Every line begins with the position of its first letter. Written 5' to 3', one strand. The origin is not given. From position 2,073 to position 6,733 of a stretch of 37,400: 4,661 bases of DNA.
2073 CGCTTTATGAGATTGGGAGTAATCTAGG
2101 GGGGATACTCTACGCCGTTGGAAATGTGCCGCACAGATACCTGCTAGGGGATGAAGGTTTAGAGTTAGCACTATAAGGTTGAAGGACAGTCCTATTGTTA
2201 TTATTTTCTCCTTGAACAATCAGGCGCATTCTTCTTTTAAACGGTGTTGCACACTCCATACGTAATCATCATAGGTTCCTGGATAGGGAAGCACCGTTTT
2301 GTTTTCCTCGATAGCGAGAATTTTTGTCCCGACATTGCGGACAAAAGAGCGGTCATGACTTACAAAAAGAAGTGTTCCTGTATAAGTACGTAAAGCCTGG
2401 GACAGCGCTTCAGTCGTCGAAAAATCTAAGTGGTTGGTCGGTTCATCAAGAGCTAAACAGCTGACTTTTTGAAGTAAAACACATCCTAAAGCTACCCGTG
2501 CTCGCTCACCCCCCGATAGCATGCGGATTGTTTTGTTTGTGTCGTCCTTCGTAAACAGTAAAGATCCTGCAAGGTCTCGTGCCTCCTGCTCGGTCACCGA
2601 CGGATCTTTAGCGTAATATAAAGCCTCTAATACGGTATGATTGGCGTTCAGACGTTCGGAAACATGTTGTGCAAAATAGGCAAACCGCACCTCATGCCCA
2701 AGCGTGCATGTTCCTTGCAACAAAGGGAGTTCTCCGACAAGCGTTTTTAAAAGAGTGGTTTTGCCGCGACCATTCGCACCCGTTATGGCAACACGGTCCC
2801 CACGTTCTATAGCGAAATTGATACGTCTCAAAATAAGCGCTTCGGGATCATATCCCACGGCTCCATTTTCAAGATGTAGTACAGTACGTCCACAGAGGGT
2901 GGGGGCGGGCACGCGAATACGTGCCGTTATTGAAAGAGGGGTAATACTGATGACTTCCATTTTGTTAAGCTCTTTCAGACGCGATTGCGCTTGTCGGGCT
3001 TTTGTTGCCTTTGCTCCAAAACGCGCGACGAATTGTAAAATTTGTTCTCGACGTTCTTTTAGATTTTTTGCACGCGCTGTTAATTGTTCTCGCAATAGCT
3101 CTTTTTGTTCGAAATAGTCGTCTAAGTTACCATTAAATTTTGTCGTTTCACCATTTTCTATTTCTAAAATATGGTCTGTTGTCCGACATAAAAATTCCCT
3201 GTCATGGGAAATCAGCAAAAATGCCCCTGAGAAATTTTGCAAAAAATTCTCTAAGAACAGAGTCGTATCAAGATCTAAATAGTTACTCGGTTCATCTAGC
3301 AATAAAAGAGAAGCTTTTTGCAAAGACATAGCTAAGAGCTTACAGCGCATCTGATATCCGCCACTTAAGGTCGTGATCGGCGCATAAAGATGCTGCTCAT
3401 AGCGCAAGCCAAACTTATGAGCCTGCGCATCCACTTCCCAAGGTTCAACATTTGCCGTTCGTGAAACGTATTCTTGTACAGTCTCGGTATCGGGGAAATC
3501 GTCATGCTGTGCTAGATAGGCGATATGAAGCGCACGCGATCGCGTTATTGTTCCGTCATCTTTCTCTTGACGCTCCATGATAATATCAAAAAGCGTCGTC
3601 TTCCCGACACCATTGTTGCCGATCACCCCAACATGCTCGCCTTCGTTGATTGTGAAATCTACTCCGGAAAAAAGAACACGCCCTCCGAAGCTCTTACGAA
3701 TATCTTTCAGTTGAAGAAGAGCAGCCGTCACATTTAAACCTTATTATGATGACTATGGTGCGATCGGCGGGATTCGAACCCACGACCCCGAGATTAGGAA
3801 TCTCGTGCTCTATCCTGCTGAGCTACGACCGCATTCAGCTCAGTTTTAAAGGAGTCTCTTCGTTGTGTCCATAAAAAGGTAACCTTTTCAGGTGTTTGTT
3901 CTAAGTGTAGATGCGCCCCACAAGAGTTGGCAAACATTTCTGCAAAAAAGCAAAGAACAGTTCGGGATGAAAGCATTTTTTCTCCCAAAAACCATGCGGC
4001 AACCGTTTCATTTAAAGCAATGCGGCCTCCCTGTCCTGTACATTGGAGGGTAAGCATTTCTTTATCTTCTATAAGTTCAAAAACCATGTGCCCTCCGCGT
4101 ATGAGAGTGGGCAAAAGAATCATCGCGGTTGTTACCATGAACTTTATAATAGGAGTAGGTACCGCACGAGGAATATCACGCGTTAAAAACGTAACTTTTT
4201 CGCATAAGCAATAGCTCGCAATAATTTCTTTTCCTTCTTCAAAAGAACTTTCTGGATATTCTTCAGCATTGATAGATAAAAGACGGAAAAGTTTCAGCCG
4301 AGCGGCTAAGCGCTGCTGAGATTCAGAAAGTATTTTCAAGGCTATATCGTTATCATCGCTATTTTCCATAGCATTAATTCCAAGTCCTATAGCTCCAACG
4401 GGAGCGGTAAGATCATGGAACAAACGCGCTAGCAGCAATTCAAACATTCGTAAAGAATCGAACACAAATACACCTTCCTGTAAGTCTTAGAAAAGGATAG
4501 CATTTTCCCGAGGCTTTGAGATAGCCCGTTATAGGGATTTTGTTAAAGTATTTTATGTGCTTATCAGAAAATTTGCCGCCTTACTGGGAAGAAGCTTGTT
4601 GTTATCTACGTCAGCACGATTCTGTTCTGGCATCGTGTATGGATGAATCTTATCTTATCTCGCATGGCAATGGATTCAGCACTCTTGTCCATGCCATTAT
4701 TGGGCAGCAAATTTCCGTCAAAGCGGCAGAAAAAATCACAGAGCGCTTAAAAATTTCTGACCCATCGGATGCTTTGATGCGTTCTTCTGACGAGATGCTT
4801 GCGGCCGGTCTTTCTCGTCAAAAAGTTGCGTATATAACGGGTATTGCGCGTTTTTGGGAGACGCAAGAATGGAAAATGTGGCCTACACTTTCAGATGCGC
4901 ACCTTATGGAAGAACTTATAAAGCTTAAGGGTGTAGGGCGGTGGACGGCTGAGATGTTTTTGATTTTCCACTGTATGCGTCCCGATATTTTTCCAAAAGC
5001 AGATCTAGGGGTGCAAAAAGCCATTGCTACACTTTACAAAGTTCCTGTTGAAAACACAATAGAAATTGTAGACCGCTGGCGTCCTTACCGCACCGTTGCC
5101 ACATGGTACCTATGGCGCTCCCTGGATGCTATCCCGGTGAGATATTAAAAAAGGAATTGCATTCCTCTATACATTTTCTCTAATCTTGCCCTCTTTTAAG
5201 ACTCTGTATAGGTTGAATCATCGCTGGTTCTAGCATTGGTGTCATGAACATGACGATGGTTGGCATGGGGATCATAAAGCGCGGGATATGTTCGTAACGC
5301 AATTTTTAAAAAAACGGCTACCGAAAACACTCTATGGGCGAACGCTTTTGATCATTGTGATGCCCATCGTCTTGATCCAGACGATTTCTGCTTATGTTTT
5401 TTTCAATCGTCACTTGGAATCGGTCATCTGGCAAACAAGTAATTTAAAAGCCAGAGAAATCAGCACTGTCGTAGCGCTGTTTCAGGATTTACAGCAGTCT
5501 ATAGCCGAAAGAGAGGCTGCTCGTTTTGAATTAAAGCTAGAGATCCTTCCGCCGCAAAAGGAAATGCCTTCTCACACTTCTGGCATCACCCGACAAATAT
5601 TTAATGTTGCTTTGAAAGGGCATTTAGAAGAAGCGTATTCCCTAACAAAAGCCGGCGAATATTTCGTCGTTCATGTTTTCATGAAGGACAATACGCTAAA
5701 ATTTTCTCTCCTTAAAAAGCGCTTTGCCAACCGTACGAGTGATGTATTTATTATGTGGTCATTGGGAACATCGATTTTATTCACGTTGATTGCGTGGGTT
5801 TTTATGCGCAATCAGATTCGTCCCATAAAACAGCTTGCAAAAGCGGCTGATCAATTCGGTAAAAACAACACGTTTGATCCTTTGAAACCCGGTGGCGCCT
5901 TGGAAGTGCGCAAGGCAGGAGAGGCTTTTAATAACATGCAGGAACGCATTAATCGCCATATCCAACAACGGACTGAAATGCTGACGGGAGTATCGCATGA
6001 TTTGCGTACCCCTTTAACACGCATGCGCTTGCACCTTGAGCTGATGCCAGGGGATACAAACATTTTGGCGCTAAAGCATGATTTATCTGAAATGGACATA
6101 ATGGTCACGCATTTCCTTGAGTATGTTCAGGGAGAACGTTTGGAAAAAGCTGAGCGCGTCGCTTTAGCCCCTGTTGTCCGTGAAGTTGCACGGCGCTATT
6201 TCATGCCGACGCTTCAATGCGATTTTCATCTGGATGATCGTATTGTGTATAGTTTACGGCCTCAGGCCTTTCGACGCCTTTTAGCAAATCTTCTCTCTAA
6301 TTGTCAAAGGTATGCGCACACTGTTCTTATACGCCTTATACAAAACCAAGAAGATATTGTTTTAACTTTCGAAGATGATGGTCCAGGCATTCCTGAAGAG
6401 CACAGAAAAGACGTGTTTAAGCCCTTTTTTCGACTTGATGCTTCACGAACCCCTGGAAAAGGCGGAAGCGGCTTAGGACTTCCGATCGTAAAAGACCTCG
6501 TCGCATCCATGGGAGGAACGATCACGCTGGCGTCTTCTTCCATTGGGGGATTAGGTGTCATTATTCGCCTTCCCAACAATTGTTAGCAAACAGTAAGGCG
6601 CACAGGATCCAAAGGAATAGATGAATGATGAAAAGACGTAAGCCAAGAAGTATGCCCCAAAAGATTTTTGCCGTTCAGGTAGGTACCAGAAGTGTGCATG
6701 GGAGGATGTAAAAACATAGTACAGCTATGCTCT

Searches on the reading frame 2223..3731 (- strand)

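Call 7: search_protein_families(library=pfam, proteins=[window:2223-3731:-], max_evalue=0.01)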
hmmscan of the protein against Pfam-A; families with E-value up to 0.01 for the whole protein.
window:2223-3731:- (503 aa): 30 families (the best 25 are shown)
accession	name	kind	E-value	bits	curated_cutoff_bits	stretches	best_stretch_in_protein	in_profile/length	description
PF00005.33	ABC_tran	-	8e-48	163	25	2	22-150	2-137/137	ABC transporter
PF12848.13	ABC_tran_Xtn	-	1.8e-23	82.9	25.9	1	189-262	1-74/85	ABC transporter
PF13304.12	AAA_21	-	9.6e-12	46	27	0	412-460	245-299/304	AAA domain, putative AbiEii toxin, Type IV TA system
PF02463.25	SMC_N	-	7.3e-10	39.1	40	1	371-474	110-211/220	RecF/RecN/SMC N terminal domain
PF13555.12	AAA_29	-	1.1e-07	32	27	1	21-51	12-42/61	P-loop containing region of AAA domain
PF13191.12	AAA_16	-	1.1e-06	29.7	32.6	0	30-76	23-70/167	AAA ATPase domain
PF05729.18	NACHT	-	1.2e-06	28.9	26.7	1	313-400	2-92/167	NACHT domain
PF00006.31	ATP-synt_ab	-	2.4e-06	27.8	29.5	0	26-58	9-41/213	ATP synthase alpha/beta family, nucleotide-binding domain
PF13401.12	AAA_22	-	1.1e-05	26.1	27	0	314-378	8-45/130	AAA domain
PF13476.12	AAA_23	-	1.9e-05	25.8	27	0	314-329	22-37/201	AAA domain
PF20720.3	nSTAND3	-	4.3e-05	23.7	27.2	0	30-58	16-44/155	Novel STAND NTPase 3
PF24883.2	NPHP3_N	-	0.00017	22.3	24.8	0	315-372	26-77/164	Nephrocystin 3, N-terminal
PF00931.28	NB-ARC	-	0.00019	21.2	23.5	0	31-55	18-43/248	NB-ARC domain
PF13245.12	AAA_19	-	0.00036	21.2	25.1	0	313-365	13-61/134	AAA domain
PF01926.29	MMR_HSR1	-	0.00042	20.8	21.9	0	33-55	1-23/113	50S ribosome-binding GTPase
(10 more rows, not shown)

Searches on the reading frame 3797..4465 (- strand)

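Call 7: search_protein_families(library=pfam, proteins=[window:3797-4465:-], max_evalue=0.01)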
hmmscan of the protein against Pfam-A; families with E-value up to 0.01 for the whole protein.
window:3797-4465:- (223 aa): 1 family
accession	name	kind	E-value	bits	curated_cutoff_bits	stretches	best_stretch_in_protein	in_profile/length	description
PF10090.15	HPTransfase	-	5.7e-10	39.5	22.9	1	98-193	23-122/123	Histidine phosphotransferase C-terminal domain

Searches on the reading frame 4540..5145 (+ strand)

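Call 7: search_protein_families(library=pfam, proteins=[window:4540-5145:+], max_evalue=0.01)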
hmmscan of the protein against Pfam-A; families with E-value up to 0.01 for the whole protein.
window:4540-5145:+ (202 aa): 1 family
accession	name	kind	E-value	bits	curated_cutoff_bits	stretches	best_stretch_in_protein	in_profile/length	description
PF00730.31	HhH-GPD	-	1.6e-09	38.5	26.2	1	50-170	1-91/108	HhH-GPD superfamily base excision DNA repair protein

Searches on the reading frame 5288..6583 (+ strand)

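Call 5: search_protein_families(library=pfam, proteins=[window:5288-6583:+], max_evalue=0.1)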
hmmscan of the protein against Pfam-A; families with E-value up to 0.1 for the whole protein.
window:5288-6583:+ (432 aa): 5 families
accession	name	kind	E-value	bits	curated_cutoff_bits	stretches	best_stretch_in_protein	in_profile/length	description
PF02518.31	HATPase_c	-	1.6e-22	80.5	26.4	1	326-429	4-108/111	Histidine kinase-, DNA gyrase B-, and HSP90-like ATPase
PF00672.30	HAMP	-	4.5e-09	36.9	25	1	172-222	2-52/53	HAMP domain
PF00512.31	HisKA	-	1.3e-07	31.9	26.9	1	227-256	1-29/66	His Kinase A (phospho-acceptor) domain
PF13581.12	HATPase_c_2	-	0.041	14.3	27.4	1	338-407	42-111/127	Histidine kinase-like ATPase domain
PF13589.12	HATPase_c_3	-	0.081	13.4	25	0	334-386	9-62/137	Histidine kinase-, DNA gyrase B-, and HSP90-like ATPase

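Call 6: search_protein_families(library=ncbifam, proteins=[window:5288-6583:+], max_evalue=0.1)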
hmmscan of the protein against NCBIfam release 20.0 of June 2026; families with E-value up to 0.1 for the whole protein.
window:5288-6583:+ (432 aa): 86 families (the best 25 are shown)
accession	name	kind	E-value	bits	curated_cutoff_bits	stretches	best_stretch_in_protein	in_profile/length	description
NF007004.0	PRK09467.1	equivalog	1.1e-66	225.4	415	1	9-430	5-436/440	two-component system sensor histidine kinase EnvZ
NF007898.0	PRK10604.1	equivalog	1.3e-48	166.2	478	1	151-430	137-423/433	two-component system sensor histidine kinase RstB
NF007007.0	PRK09470.1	equivalog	1.2e-42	146.5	486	1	156-429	177-458/463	envelope stress sensor histidine kinase CpxA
NF007837.0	PRK10549.1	equivalog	2.1e-33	115.7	603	1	161-430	173-458/466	envelope stress sensor histidine kinase BaeS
NF012163.2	BaeS_SmeS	equivalog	6.8e-33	114.3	500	1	155-429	167-457/457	sensor histidine kinase efflux regulator BaeS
TIGR01386.1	cztS_silS_copS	subfamily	1.8e-31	109.7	292.55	2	325-416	351-445/457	heavy metal sensor histidine kinase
NF033092.0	HK_WalK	equivalog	2.8e-30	105.4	725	2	226-429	370-593/594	cell wall metabolism sensor histidine kinase WalK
NF012226.0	AdeS_HK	equivalog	1.9e-29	103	500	2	296-418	219-342/353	two-component sensor histidine kinase AdeS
NF045900.1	HisKinCpxALeg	equivalog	8.3e-28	97.3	800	1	167-429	167-450/451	two-component system sensor histidine kinase CpxA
NF040691.1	MtrAB_MtrB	equivalog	4.4e-27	95.3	450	1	153-429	189-491/507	MtrAB system histidine kinase MtrB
NF046044.1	PnpS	equivalog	8.8e-27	94.1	400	1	223-429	165-390/390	two-component system histidine kinase PnpS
NF033091.0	HK_VanS_ACDEFG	equivalog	1.1e-26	93.7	400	2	308-418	170-283/293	vancomycin resistance histidine kinase VanS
NF008025.0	PRK10755.1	equivalog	1.3e-26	93.2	314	2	329-429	255-355/362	two-component system sensor histidine kinase PmrB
TIGR02966.1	phoR_proteo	equivalog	3e-24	85.6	334.2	1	221-418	107-323/333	phosphate regulon sensor histidine kinase PhoR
NF047874.1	MASE3_PAS_HK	subfamily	1.2e-23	83.8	560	1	328-430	520-625/655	MASE3 domain-containing sensor histidine kinase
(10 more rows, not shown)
